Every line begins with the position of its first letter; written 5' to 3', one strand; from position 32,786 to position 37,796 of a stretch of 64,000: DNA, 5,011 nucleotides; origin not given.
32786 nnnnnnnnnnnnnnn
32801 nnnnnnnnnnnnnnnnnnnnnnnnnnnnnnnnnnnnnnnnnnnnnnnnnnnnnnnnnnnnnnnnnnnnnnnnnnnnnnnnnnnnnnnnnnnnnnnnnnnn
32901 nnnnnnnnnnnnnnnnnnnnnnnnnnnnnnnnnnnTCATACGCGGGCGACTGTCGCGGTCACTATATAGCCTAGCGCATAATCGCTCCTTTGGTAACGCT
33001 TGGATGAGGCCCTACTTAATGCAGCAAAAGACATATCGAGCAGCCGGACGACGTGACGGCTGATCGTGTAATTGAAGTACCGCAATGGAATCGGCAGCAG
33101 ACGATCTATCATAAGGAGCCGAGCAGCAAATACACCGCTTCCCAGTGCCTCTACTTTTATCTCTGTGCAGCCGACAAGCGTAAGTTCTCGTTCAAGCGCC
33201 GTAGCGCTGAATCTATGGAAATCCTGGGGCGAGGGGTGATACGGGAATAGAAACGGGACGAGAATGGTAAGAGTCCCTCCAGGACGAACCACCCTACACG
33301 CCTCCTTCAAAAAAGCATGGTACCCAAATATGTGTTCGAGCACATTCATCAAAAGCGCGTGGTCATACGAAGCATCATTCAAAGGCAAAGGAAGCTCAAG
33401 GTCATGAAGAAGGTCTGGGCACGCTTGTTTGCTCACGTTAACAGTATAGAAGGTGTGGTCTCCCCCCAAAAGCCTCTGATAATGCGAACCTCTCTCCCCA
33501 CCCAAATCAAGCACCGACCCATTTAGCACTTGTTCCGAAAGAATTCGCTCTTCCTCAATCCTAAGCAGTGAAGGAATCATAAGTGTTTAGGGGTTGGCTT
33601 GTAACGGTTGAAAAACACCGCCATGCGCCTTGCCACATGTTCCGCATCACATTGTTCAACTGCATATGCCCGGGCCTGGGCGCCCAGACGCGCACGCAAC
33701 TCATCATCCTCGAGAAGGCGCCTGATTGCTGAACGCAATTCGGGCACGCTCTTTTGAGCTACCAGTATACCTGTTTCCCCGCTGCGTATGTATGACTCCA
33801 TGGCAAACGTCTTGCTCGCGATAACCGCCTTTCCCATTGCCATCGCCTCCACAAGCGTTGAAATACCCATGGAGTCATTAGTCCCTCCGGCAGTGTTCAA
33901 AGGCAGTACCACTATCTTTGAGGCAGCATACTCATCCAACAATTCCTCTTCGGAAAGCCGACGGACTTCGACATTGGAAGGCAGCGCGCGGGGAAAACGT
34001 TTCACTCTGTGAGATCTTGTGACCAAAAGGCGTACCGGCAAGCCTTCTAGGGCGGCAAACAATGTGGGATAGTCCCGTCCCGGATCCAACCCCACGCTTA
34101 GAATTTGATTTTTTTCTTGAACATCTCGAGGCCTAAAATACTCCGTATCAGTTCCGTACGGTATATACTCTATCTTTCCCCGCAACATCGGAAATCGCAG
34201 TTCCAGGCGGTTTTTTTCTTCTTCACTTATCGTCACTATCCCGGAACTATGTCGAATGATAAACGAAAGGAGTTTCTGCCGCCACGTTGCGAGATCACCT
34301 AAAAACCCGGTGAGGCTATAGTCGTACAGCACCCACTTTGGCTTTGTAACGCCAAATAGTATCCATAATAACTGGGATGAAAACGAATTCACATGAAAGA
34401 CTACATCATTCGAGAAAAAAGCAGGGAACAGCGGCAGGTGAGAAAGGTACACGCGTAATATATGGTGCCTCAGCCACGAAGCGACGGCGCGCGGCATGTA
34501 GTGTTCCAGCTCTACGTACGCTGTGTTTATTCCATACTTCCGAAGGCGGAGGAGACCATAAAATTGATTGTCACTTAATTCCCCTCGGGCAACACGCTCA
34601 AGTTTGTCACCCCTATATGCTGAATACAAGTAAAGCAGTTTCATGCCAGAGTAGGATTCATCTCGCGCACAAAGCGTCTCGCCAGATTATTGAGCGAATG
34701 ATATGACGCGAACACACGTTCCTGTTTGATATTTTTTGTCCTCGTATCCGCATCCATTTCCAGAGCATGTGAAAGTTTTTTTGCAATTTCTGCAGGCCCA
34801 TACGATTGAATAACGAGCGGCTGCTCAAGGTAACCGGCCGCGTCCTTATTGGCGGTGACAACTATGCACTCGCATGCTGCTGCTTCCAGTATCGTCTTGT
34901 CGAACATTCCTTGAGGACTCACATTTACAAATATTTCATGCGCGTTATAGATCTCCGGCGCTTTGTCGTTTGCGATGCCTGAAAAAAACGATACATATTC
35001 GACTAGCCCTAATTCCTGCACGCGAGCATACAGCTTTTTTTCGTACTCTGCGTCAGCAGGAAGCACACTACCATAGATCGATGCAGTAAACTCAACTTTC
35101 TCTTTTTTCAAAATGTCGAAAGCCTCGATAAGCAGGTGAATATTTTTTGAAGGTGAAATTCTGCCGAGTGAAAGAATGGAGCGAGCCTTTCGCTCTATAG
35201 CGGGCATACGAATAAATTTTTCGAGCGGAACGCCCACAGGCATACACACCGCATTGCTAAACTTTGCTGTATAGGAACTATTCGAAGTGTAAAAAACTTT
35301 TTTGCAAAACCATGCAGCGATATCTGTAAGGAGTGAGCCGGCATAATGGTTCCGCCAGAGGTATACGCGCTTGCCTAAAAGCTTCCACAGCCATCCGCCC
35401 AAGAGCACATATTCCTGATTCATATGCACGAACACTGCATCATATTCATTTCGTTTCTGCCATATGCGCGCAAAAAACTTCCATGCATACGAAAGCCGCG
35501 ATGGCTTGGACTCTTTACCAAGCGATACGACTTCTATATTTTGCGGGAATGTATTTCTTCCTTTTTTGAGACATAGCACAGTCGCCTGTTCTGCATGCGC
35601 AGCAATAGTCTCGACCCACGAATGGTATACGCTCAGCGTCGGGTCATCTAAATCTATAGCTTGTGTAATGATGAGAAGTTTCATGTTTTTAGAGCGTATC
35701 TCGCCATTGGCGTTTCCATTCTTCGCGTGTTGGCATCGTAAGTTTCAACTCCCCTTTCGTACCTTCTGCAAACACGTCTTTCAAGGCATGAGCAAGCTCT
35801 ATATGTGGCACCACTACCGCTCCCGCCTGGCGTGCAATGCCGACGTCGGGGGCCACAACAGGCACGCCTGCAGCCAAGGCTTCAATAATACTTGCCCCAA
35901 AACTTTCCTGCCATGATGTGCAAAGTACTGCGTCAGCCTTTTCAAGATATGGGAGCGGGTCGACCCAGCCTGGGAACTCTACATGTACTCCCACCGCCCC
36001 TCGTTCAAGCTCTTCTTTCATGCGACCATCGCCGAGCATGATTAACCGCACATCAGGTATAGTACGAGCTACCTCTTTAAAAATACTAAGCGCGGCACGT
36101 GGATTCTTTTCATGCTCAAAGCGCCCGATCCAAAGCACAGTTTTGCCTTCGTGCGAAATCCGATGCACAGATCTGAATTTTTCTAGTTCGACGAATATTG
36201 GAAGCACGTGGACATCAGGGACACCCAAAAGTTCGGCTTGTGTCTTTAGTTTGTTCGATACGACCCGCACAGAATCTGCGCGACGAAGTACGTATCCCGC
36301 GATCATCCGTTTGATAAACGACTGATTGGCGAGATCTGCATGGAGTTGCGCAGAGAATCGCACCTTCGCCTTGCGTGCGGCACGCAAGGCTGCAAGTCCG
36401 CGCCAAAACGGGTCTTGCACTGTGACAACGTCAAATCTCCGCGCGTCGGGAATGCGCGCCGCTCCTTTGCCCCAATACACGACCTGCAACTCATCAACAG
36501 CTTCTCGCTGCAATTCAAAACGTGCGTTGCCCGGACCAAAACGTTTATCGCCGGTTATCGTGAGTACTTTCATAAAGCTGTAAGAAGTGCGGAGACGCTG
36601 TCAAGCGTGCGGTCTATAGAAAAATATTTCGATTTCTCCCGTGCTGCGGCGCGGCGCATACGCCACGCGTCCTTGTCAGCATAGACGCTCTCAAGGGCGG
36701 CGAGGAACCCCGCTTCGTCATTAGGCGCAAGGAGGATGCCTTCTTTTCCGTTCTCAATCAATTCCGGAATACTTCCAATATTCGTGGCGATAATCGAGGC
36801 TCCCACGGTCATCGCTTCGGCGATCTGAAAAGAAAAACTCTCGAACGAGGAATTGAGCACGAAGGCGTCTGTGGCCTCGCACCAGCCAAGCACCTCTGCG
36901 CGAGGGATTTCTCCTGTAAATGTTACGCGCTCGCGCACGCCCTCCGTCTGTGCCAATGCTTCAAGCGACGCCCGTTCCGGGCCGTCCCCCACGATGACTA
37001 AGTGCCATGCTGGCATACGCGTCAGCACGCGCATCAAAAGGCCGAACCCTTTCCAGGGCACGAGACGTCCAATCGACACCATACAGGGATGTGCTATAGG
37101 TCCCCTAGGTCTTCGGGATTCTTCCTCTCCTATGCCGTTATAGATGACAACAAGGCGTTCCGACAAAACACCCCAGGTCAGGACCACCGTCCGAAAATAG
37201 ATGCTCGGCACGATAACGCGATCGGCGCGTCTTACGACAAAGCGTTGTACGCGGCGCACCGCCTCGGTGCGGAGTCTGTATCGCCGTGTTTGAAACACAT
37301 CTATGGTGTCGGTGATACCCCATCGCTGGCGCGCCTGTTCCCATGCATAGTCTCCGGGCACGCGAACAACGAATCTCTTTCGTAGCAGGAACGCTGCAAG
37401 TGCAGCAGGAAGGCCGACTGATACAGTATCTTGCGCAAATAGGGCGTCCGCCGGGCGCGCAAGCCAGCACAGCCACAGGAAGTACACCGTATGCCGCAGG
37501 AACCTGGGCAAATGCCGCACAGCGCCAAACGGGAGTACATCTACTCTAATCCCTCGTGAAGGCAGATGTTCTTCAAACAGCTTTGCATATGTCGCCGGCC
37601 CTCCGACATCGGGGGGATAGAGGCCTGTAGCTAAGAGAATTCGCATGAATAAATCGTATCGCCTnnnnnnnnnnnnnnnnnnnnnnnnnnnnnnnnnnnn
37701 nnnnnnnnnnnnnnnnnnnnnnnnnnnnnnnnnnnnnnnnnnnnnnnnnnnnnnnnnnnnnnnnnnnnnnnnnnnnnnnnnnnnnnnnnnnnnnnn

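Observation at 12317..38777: About 25-kb fucose-containing, methyl-capped, ABC-exported glycan / protein O-glycosylation locus resembling Gram-positive S-layer glycosylation (slg) clusters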

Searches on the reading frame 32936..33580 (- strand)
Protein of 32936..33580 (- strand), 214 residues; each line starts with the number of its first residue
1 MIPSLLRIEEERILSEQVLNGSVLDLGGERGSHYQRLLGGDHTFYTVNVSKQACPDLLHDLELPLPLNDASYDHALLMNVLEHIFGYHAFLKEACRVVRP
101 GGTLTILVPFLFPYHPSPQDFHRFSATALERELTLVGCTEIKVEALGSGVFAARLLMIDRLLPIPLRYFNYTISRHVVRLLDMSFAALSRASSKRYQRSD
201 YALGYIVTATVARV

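Call 4: search_protein_families(library=pfam, proteins=[window:32936-33580:-], max_evalue=0.01)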
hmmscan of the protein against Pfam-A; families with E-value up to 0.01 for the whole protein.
window:32936-33580:- (214 aa): 5 families
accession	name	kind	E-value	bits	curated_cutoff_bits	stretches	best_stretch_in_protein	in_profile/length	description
PF08241.18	Methyltransf_11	-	3.5e-09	37.6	21.2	1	35-105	19-94/95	Methyltransferase domain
PF13489.12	Methyltransf_23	-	1.6e-06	28.3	27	1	12-123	15-131/164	Methyltransferase domain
PF13649.12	Methyltransf_25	-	5.8e-05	24.1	27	1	64-102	57-97/97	Methyltransferase domain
PF08242.18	Methyltransf_12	-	0.0002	22.5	30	1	64-104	64-98/98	Methyltransferase domain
PF13847.12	Methyltransf_31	-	0.0025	17.9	27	0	61-106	63-109/145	Methyltransferase domain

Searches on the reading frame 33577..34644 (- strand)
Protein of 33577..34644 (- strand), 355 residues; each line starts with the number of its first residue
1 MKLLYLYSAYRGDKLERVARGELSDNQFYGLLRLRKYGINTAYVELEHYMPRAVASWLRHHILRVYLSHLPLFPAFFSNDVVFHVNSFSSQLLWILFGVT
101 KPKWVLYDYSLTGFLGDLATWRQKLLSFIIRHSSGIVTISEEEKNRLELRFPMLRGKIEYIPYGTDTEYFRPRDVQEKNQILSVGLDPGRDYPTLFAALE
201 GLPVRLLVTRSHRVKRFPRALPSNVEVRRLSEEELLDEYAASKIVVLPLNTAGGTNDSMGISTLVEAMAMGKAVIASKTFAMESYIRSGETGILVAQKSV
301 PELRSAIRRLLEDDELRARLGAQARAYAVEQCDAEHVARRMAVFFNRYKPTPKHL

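Call 4: search_protein_families(library=pfam, proteins=[window:33577-34644:-], max_evalue=0.01)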
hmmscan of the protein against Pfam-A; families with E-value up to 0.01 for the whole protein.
window:33577-34644:- (355 aa): 4 families
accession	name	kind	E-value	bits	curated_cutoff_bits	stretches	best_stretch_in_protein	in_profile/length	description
PF00534.26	Glycos_transf_1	-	1.9e-17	63.8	26.4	1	229-325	80-170/172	Glycosyl transferases group 1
PF13692.12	Glyco_trans_1_4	-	8.8e-14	52.4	27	1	220-313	56-142/142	Glycosyl transferases group 1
PF13524.12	Glyco_trans_1_2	-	3.8e-10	40.3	25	1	209-341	22-142/144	Glycosyl transferase-like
PF13439.12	Glyco_transf_4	-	1.2e-06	29.1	28.5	1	79-168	73-169/170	Glycosyltransferase Family 4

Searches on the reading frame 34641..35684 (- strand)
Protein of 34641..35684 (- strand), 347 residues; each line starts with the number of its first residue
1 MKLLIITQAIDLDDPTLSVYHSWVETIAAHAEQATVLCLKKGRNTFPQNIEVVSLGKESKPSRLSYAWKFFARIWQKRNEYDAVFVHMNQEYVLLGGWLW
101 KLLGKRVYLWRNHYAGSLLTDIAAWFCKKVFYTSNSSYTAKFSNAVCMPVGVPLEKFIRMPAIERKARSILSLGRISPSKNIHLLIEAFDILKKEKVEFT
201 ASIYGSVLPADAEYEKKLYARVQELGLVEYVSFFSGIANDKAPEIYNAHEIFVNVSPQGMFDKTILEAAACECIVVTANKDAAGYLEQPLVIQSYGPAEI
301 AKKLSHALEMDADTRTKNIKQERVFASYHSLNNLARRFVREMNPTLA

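Call 4: search_protein_families(library=pfam, proteins=[window:34641-35684:-], max_evalue=0.01)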
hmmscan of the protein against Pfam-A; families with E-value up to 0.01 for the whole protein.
window:34641-35684:- (347 aa): 4 families
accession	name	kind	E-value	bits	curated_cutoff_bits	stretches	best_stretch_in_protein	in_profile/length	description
PF00534.26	Glycos_transf_1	-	6e-18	65.4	26.4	1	162-320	10-167/172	Glycosyl transferases group 1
PF13692.12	Glyco_trans_1_4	-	6.2e-15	56.1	27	1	168-309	2-141/142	Glycosyl transferases group 1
PF13524.12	Glyco_trans_1_2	-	1e-07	32.4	25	1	194-338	10-142/144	Glycosyl transferase-like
PF13477.12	Glyco_trans_4_2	-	0.0014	19.2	23.4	1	21-105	14-99/139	Glycosyl transferase 4-like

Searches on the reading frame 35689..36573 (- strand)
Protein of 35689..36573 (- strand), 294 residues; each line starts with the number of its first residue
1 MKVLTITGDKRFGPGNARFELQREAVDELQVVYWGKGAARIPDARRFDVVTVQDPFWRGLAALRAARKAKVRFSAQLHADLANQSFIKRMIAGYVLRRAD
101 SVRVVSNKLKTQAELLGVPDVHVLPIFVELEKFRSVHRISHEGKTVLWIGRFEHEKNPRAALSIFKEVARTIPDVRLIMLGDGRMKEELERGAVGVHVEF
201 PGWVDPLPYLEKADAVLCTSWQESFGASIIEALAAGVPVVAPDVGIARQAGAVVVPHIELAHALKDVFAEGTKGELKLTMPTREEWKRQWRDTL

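Call 5: search_protein_families(library=pfam, proteins=[window:35689-36573:-], max_evalue=0.01)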
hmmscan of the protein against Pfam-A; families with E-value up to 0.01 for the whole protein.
window:35689-36573:- (294 aa): 5 families
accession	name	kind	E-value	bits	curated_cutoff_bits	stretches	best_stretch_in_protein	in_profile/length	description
PF13692.12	Glyco_trans_1_4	-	8.1e-23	81.7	27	1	144-266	2-138/142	Glycosyl transferases group 1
PF00534.26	Glycos_transf_1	-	9e-21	74.6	26.4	1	131-249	3-129/172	Glycosyl transferases group 1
PF13439.12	Glyco_transf_4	-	1.5e-09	38.6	28.5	1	37-131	63-169/170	Glycosyltransferase Family 4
PF13579.12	Glyco_trans_4_4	-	1.6e-09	38.7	29.7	1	41-125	67-156/158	Glycosyl transferase 4-like domain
PF20706.3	GT4-conflict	-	2.3e-09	37.2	26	1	95-247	143-317/385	Family 4 Glycosyltransferase in conflict systems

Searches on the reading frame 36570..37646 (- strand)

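Call 5: search_protein_families(library=pfam, proteins=[window:36570-37646:-], max_evalue=0.01)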
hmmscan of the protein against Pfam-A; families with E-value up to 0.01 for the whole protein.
window:36570-37646:- (358 aa): 5 families
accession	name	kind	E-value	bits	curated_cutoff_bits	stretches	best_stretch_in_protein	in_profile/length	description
PF00534.26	Glycos_transf_1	-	1.3e-30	106.6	26.4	1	187-336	16-170/172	Glycosyl transferases group 1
PF13692.12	Glyco_trans_1_4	-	1.3e-28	100.5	27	1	188-324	3-142/142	Glycosyl transferases group 1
PF13579.12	Glyco_trans_4_4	-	3.6e-11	44.1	29.7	1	16-171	25-158/158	Glycosyl transferase 4-like domain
PF13439.12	Glyco_transf_4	-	8.6e-11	42.6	28.5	1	15-172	2-166/170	Glycosyltransferase Family 4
PF13524.12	Glyco_trans_1_2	-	0.00014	22.3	25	1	204-338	5-128/144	Glycosyl transferase-like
